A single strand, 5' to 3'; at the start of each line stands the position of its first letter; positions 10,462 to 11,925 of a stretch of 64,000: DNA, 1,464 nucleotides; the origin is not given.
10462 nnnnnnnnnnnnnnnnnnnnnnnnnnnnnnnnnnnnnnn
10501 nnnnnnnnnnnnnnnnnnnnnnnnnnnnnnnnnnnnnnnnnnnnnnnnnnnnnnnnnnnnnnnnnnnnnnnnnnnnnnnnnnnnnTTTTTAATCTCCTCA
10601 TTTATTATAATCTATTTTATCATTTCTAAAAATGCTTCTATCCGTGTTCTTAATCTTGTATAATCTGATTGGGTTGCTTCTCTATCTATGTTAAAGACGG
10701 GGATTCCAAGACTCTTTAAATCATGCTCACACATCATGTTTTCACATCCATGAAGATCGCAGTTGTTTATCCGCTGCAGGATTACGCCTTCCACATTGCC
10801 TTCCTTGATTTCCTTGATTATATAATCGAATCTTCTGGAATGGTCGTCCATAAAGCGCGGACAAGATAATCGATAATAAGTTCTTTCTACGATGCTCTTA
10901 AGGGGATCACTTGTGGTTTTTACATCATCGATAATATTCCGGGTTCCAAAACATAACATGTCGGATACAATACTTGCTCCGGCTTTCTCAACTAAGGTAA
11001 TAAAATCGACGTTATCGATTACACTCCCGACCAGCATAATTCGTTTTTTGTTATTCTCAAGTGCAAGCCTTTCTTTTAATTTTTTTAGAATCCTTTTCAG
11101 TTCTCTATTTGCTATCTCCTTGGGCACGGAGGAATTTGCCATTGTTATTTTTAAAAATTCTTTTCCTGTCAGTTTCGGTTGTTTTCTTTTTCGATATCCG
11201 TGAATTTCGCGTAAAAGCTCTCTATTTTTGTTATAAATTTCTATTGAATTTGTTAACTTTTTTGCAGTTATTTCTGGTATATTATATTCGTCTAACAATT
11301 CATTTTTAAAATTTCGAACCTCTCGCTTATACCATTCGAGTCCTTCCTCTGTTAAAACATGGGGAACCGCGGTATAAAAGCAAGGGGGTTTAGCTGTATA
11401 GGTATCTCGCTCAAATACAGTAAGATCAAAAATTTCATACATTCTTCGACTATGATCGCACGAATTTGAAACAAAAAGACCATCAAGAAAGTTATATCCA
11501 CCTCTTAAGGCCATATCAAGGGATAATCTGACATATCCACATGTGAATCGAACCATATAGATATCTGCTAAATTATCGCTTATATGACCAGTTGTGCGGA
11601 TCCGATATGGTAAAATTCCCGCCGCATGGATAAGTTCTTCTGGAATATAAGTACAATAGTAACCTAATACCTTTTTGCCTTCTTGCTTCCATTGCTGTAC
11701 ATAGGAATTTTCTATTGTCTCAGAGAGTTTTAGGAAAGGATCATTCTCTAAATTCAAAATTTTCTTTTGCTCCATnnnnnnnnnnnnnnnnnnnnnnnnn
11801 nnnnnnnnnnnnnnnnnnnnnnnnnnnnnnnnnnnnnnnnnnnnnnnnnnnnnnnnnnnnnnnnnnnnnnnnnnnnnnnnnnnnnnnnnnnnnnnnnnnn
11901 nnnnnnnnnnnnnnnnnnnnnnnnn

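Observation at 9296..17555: Co-directional 8-kb block coupling a divergent glycyl radical enzyme to an activator-less 2-hydroxyacyl-CoA-dehydratase-like pair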

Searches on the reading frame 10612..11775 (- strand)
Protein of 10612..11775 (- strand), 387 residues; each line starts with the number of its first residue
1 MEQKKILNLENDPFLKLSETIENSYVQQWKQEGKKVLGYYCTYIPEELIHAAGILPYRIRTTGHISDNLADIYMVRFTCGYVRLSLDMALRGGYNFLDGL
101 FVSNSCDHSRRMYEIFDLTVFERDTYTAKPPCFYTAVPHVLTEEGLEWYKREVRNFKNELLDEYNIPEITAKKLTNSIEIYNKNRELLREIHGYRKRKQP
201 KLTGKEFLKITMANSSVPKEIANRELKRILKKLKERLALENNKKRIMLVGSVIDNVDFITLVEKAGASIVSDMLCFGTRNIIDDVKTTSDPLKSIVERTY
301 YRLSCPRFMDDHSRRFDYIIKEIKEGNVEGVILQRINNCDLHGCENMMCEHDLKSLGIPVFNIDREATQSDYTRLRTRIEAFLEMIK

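Call 4: search_protein_families(library=pfam, proteins=[window:10612-11775:-], max_evalue=0.01)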
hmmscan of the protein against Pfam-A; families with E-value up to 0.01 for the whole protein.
window:10612-11775:- (387 aa): 1 family
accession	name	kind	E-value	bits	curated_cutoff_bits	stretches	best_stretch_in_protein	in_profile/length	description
PF06050.19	HGD-D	-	7.4e-86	289.2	28.4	1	41-386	1-342/342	2-hydroxyglutaryl-CoA dehydratase, D-component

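Call 5: search_protein_families(library=ncbifam, proteins=[window:10612-11775:-], max_evalue=0.01)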
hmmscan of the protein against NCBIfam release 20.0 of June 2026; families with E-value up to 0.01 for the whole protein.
window:10612-11775:- (387 aa): 4 families
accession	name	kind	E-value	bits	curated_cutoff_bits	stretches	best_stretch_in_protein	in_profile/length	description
NF040772.1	double_cubane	equivalog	8.4e-59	199.5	350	1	26-386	12-372/372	double-cubane-cluster-containing anaerobic reductase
TIGR03190.1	benz_CoA_bzdN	equivalog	7.9e-53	179.6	453.8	1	23-386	15-371/377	benzoyl-CoA reductase, bzd-type, subunit N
NF052456.1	HyiscapDhHadC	equivalog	2.6e-44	151.6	700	1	19-386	10-372/372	(R)-2-hydroxyisocaproyl-CoA dehydratase subunit beta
TIGR02263.1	benz_CoA_red_C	equivalog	1.3e-35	123.1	421.15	1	23-366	17-360/380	benzoyl-CoA reductase subunit C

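Call 20: find_homologous_proteins(query=window:10612-11775:-)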
Query window:10612-11775:- (387 aa): 859 proteins with E <= 0.001 among 6061 candidates; the best 120 are listed.
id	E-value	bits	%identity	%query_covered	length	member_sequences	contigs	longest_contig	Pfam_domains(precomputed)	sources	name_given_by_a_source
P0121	3.7e-260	880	100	100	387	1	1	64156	PF06050.20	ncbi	ncbi:MAG: 2-hydroxyacyl-CoA dehydratase family protein [Promethearchaeia archaeon]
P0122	5.7e-214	728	82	98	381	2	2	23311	PF06050.20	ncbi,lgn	ncbi:MAG: 2-hydroxyacyl-CoA dehydratase subunit D [Promethearchaeia archaeon]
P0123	3.3e-195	666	76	98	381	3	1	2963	PF06050.20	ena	-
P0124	4.3e-174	597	64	98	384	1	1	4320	PF06050.20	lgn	-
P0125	2.1e-171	588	64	98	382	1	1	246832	PF06050.20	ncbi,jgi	ncbi:MAG: 2-hydroxyacyl-CoA dehydratase subunit D [Promethearchaeota archaeon]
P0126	1.9e-169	581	64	98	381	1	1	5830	PF06050.20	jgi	-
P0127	2.8e-167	574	64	98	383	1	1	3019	PF06050.20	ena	-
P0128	1.5e-166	572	63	98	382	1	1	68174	PF06050.20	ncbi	-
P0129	5.6e-166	570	63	98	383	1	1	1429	PF06050.20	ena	-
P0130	1.5e-165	569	64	98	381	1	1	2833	PF06050.20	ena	-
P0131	2.9e-165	568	64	98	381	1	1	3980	PF06050.20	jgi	-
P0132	8.9e-164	563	64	98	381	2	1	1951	PF06050.20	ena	-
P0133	9.4e-164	563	62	98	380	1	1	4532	PF06050.20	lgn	-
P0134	1.8e-163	562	64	94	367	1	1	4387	PF06050.20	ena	-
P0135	3.0e-163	561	63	98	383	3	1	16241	PF06050.20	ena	-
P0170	2.9e-157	541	62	98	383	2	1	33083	PF06050.20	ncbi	ncbi:MAG: 2-hydroxyacyl-CoA dehydratase subunit D [Candidatus Thorarchaeota archaeon]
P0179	1.9e-156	539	63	98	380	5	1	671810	PF06050.20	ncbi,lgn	-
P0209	4.4e-155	534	61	98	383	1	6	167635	PF06050.20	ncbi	ncbi:MAG: 2-hydroxyacyl-CoA dehydratase subunit D [Promethearchaeota archaeon]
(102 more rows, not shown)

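Call 21: find_encoding_contigs(protein=P0122, flank=10000, max_places=2)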
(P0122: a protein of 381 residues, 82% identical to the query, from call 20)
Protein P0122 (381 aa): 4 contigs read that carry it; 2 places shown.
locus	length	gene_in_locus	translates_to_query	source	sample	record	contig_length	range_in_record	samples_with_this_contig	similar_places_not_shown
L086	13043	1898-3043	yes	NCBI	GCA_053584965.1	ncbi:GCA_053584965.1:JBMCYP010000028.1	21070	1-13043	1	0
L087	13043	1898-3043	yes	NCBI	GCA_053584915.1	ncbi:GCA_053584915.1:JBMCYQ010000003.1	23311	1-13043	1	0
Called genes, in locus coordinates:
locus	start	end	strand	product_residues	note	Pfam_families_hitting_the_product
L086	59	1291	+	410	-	PF04015:DUF362, PF12837:Fer4_6 (faint), PF00037:Fer4 (weak), PF12838:Fer4_7, PF13237:Fer4_10 (weak)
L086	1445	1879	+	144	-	-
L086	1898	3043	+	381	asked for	PF06050:HGD-D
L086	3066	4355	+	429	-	PF06050:HGD-D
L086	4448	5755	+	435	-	-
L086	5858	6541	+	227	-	PF06197:DUF998 (weak)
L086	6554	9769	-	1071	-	PF02837:Glyco_hydro_2_N, PF22666:Glyco_hydro_2_N2 (faint), PF00703:Glyco_hydro_2, PF02836:Glyco_hydro_2_C, PF16353:LacZ_4, PF02929:Bgal_small_N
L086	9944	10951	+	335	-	PF13353:Fer4_12, PF13237:Fer4_10 (weak), PF12838:Fer4_7, PF13187:Fer4_9 (weak), PF14697:Fer4_21 (weak), PF00037:Fer4 (weak), PF12837:Fer4_6 (weak), PF04055:Radical_SAM, +1 more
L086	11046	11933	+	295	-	-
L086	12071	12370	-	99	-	-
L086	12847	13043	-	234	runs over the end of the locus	PF13240:Zn_Ribbon_1 (weak)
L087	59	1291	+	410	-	PF04015:DUF362, PF12837:Fer4_6 (faint), PF00037:Fer4 (weak), PF12838:Fer4_7, PF13237:Fer4_10 (weak)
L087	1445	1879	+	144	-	-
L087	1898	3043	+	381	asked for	PF06050:HGD-D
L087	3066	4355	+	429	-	PF06050:HGD-D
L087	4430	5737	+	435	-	-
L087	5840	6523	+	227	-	PF06197:DUF998 (weak)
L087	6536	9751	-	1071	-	PF02837:Glyco_hydro_2_N, PF22666:Glyco_hydro_2_N2 (weak), PF00703:Glyco_hydro_2, PF02836:Glyco_hydro_2_C, PF16353:LacZ_4, PF02929:Bgal_small_N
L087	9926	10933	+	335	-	PF13353:Fer4_12, PF13237:Fer4_10 (weak), PF12838:Fer4_7, PF13187:Fer4_9 (weak), PF14697:Fer4_21 (weak), PF00037:Fer4 (weak), PF12837:Fer4_6 (weak), PF04055:Radical_SAM, +1 more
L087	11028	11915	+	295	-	-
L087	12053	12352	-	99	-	-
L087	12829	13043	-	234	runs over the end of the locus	PF13240:Zn_Ribbon_1 (weak)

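Call 22: find_encoding_contigs(protein=P0125, flank=10000, max_places=1)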
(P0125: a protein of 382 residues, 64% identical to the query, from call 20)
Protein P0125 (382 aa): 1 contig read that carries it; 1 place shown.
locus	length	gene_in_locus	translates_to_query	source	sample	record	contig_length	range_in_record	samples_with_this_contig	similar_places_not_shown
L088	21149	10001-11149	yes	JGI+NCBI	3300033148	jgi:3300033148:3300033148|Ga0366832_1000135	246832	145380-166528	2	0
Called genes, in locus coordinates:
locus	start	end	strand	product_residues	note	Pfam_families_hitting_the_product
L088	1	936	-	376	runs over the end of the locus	PF01208:URO-D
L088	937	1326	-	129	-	-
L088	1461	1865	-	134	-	-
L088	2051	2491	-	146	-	-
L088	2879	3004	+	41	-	-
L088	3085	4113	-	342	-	PF02754:CCG (weak)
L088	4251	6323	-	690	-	PF00501:AMP-binding, PF23562:AMP-binding_C_3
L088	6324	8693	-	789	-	-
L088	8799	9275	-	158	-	PF03061:4HBT (weak)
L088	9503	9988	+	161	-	-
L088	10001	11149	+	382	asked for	PF06050:HGD-D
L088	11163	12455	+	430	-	PF06050:HGD-D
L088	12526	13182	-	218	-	-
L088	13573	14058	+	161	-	-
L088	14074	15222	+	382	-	PF06050:HGD-D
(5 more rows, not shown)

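Call 23: find_encoding_contigs(protein=P0179, flank=10000, max_places=1)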
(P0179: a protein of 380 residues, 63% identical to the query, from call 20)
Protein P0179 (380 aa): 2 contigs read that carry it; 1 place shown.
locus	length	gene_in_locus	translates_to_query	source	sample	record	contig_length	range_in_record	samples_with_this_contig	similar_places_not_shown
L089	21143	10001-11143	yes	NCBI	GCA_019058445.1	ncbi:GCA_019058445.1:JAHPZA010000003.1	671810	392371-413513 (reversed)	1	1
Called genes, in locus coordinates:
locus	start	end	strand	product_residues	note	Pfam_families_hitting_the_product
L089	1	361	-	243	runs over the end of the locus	-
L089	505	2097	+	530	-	-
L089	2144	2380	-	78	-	-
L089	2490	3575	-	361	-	PF03403:PAF-AH_p_II, PF07224:Chlorophyllase, PF01738:DLH (weak), PF12146:Hydrolase_4 (faint), PF12740:PETase (weak)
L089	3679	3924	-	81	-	PF22482:AsnC_trans_reg_3 (weak), PF01037:AsnC_trans_reg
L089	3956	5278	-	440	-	PF00892:EamA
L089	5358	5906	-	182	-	PF01558:POR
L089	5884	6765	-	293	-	PF02775:TPP_enzyme_C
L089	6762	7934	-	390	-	PF01855:POR_N, PF02780:Transketolase_C (weak), PF17147:PFOR_II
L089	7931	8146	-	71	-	PF00037:Fer4 (weak), PF12797:Fer4_2 (faint), PF12837:Fer4_6 (weak), PF13237:Fer4_10 (weak), PF25160:LdpA_Fe-S-bd (weak), PF12838:Fer4_7, PF13187:Fer4_9, PF00037:Fer4 (weak), +3 more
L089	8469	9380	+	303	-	PF01073:3Beta_HSD, PF01370:Epimerase, PF02719:Polysacc_synt_2, PF04321:RmlD_sub_bind, PF05368:NmrA (weak), PF07993:NAD_binding_4, PF13460:NAD_binding_10, PF16363:GDP_Man_Dehyd, +1 more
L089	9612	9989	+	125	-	-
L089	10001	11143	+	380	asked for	PF06050:HGD-D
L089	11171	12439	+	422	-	PF06050:HGD-D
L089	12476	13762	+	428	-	PF06050:HGD-D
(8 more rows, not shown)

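Call 41: search_solved_structures(query=window:10612-11775:-, max_evalue=0.01, show_alignments=2)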
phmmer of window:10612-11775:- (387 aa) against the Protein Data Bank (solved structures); distinct sequences matched with E-value up to 0.01: 5.
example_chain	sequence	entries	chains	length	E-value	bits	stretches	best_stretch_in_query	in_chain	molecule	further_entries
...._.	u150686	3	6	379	4.4e-47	163.9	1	23-386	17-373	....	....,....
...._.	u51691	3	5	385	1.6e-35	125.9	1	16-386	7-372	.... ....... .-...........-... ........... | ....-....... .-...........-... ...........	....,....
9g87_B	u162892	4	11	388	1.1e-28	103.3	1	24-386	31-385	3-methylbenzoyl-CoA reductase gamma subunit MbdN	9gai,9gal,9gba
7yyl_C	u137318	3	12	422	2.3e-28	102.3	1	28-387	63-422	Dehydratase family protein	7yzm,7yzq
6eno_A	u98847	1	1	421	9.7e-28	100.2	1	28-386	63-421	Dehydratase family protein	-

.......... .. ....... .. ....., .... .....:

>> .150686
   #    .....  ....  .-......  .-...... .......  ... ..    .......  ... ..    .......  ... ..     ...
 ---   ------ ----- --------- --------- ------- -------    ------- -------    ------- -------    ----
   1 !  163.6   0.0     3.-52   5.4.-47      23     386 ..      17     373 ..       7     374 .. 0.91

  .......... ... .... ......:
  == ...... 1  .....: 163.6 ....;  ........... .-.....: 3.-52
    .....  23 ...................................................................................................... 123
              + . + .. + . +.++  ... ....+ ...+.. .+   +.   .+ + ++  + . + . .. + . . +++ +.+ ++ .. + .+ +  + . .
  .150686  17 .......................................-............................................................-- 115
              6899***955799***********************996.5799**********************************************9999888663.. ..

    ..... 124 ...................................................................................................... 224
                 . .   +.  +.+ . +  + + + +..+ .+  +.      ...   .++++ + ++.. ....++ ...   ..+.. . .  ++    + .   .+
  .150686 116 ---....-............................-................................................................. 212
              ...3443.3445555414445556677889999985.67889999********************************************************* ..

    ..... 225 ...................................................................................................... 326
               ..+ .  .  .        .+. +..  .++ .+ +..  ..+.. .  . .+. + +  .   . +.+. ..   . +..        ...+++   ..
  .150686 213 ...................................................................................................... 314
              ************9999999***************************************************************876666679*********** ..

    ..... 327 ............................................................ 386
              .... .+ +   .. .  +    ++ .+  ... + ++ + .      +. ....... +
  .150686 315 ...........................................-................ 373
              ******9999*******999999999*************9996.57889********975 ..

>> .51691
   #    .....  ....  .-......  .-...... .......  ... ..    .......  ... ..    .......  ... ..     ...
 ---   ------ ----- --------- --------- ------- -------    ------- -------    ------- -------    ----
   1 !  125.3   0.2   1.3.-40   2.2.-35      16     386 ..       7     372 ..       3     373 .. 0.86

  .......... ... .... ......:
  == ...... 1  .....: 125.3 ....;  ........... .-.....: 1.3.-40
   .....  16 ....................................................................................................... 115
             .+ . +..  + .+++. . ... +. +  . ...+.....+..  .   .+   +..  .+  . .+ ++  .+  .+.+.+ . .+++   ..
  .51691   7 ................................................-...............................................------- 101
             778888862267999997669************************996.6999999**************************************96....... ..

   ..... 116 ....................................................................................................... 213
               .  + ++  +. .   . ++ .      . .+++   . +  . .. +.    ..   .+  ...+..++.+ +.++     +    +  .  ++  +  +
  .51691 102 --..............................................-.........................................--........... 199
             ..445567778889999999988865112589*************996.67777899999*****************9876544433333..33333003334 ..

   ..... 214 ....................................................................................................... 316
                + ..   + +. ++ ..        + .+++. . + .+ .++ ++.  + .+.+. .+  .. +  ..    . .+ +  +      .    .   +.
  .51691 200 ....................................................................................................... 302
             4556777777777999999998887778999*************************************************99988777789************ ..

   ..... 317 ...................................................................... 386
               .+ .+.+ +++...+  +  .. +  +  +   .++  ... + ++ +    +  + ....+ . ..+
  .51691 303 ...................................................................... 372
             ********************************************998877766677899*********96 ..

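Call 63: find_encoding_contigs(protein=P0209, flank=10000, max_places=3)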
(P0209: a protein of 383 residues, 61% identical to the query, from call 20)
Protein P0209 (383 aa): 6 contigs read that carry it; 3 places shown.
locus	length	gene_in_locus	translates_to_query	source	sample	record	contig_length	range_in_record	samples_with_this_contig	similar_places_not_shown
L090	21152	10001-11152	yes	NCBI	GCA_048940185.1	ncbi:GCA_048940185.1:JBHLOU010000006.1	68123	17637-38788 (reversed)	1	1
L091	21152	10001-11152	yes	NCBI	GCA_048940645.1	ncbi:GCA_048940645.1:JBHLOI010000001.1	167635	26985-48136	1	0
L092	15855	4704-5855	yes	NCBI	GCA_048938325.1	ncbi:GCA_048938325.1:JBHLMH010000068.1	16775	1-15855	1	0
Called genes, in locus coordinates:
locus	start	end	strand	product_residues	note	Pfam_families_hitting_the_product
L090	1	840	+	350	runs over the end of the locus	PF01070:FMN_dh, PF00977:His_biosynth (faint), PF01070:FMN_dh, PF01645:Glu_synthase (weak), PF01180:DHO_dh (faint), PF05690:ThiG (faint)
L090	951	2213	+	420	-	PF00285:Citrate_synt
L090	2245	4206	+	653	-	PF00330:Aconitase, PF00694:Aconitase_C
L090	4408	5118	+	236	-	-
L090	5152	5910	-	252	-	PF13489:Methyltransf_23, PF13649:Methyltransf_25, PF08241:Methyltransf_11, PF08242:Methyltransf_12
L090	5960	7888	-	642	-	PF00330:Aconitase, PF00694:Aconitase_C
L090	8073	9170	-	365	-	PF00891:Methyltransf_2 (weak), PF13489:Methyltransf_23, PF05175:MTS, PF06325:PrmA, PF13847:Methyltransf_31, PF08241:Methyltransf_11, PF08242:Methyltransf_12, PF13649:Methyltransf_25, +1 more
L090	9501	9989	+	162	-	-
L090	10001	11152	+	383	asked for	PF06050:HGD-D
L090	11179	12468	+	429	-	PF06050:HGD-D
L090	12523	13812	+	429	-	PF06050:HGD-D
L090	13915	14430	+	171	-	PF19620:DUF6125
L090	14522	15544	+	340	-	PF02754:CCG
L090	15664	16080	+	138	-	-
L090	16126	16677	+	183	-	PF01470:Peptidase_C15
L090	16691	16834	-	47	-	-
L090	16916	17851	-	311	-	-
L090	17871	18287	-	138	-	-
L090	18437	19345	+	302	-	PF01026:TatD_DNase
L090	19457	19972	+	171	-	PF00258:Flavodoxin_1 (weak), PF12641:Flavodoxin_3, PF12724:Flavodoxin_5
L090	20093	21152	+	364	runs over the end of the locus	-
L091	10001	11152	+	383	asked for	PF06050:HGD-D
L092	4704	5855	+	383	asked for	PF06050:HGD-D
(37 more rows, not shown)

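Call 64: find_encoding_contigs(protein=P0170, flank=10000, max_places=2)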
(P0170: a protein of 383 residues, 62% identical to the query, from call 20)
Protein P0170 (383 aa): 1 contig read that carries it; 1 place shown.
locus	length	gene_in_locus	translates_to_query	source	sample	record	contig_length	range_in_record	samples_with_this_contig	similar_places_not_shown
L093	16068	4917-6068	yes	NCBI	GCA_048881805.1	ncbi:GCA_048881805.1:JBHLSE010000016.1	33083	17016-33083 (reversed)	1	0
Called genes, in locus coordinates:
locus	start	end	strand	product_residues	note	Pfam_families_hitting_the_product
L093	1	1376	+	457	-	PF00370:FGGY_N, PF02782:FGGY_C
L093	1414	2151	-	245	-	PF13489:Methyltransf_23, PF13847:Methyltransf_31 (weak), PF08241:Methyltransf_11, PF08242:Methyltransf_12, PF13649:Methyltransf_25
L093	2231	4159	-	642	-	PF00330:Aconitase, PF00694:Aconitase_C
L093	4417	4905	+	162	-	-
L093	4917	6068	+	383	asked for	PF06050:HGD-D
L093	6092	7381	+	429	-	PF06050:HGD-D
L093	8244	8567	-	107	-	-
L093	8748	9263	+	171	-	PF19620:DUF6125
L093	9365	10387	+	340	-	PF02754:CCG (weak)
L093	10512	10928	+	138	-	-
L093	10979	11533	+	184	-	PF01470:Peptidase_C15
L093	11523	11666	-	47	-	-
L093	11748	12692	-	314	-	-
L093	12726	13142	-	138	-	-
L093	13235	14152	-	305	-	PF00753:Lactamase_B, PF12706:Lactamase_B_2 (weak)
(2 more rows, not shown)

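Call 69: search_protein_families(library=pfam, proteins=[L090:15664-16080:+], max_evalue=0.001)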
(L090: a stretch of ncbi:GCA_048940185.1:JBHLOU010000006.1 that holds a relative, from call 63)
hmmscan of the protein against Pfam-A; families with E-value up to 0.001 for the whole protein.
L090:15664-16080:+ (138 aa): 0 families

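Call 76: search_protein_families(library=pfam, proteins=[L086:4448-5755:+], max_evalue=0.001)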
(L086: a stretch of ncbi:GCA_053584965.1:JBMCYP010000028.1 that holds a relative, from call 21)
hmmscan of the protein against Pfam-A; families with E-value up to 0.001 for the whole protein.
L086:4448-5755:+ (435 aa): 0 families
